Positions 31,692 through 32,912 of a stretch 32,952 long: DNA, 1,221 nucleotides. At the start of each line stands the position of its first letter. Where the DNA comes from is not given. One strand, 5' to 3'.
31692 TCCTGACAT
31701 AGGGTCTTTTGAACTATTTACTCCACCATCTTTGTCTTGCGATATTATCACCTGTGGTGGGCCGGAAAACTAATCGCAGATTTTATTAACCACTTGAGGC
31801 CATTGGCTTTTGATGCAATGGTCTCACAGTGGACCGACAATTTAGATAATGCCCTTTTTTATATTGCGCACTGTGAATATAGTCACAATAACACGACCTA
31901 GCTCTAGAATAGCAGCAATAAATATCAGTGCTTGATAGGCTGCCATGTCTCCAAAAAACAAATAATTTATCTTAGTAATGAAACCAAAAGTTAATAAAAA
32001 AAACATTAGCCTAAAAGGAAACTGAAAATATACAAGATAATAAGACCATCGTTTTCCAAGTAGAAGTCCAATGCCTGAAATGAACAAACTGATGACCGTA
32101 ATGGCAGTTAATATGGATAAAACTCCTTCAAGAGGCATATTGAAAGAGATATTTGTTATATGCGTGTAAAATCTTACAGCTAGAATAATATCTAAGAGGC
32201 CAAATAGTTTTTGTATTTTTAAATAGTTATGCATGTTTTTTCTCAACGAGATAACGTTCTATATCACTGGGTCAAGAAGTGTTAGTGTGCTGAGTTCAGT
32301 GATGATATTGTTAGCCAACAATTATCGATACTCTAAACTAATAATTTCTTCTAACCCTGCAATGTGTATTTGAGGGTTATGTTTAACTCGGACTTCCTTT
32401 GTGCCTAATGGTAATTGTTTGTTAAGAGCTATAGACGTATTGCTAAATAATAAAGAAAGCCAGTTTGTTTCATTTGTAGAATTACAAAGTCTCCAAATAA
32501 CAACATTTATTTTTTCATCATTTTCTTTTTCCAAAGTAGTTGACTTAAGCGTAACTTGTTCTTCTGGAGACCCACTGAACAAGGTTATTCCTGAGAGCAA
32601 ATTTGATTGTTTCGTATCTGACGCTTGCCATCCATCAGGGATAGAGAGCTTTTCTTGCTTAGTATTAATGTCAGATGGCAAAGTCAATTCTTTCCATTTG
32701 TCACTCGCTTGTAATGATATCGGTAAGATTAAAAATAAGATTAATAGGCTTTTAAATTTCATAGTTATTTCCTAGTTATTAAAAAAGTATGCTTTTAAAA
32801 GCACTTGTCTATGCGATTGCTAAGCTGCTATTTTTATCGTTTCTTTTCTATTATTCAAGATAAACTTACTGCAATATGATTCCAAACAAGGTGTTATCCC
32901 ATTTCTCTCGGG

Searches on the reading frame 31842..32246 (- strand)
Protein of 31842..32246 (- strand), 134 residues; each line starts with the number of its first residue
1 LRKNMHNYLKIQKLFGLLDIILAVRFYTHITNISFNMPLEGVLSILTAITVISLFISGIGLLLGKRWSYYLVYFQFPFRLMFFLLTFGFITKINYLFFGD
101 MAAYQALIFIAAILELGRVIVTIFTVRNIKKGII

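Call 7: search_protein_families(library=pfam, proteins=[window:31842-32246:-], max_evalue=0.1)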
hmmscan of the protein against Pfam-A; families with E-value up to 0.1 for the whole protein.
window:31842-32246:- (134 aa): 0 families

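Call 12: search_protein_families(library=ncbifam, proteins=[window:31842-32246:-], max_evalue=0.1)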
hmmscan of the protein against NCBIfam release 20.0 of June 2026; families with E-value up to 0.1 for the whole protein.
window:31842-32246:- (134 aa): 3 families
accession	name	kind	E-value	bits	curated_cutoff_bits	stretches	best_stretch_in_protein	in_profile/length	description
NF007870.0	PRK10577.2-1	equivalog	0.023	13.3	1355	1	43-124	168-246/678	Fe(3+)-hydroxamate ABC transporter permease FhuB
NF053556.1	prodigi_MAP_PigB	equivalog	0.041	12.3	850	1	45-87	55-97/659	prodigiosin MAP biosynthesis oxidoreductase PigB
TIGR03861.1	phenyl_ABC_PedC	subfamily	0.071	12.7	241.35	0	17-67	114-164/253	alcohol ABC transporter, permease protein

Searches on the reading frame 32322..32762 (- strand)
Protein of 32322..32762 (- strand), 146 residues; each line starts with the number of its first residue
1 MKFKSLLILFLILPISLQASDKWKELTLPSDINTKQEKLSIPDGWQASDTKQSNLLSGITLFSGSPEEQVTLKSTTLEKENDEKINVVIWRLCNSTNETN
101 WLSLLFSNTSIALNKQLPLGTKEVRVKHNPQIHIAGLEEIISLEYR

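Call 7: search_protein_families(library=pfam, proteins=[window:32322-32762:-], max_evalue=0.1)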
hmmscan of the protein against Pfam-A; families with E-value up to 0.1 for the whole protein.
window:32322-32762:- (146 aa): 0 families

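Call 12: search_protein_families(library=ncbifam, proteins=[window:32322-32762:-], max_evalue=0.1)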
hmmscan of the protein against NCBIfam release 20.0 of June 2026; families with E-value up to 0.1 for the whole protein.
window:32322-32762:- (146 aa): 2 families
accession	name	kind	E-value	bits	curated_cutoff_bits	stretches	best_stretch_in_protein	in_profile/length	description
NF042415.1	STY0301_fam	subfamily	4.2e-15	55.8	22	1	1-131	1-126/137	STY0301 family protein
NF047934.1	antiphage_GapS4b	subfamily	0.00095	18.1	300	1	54-145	39-126/355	GapS4b family protein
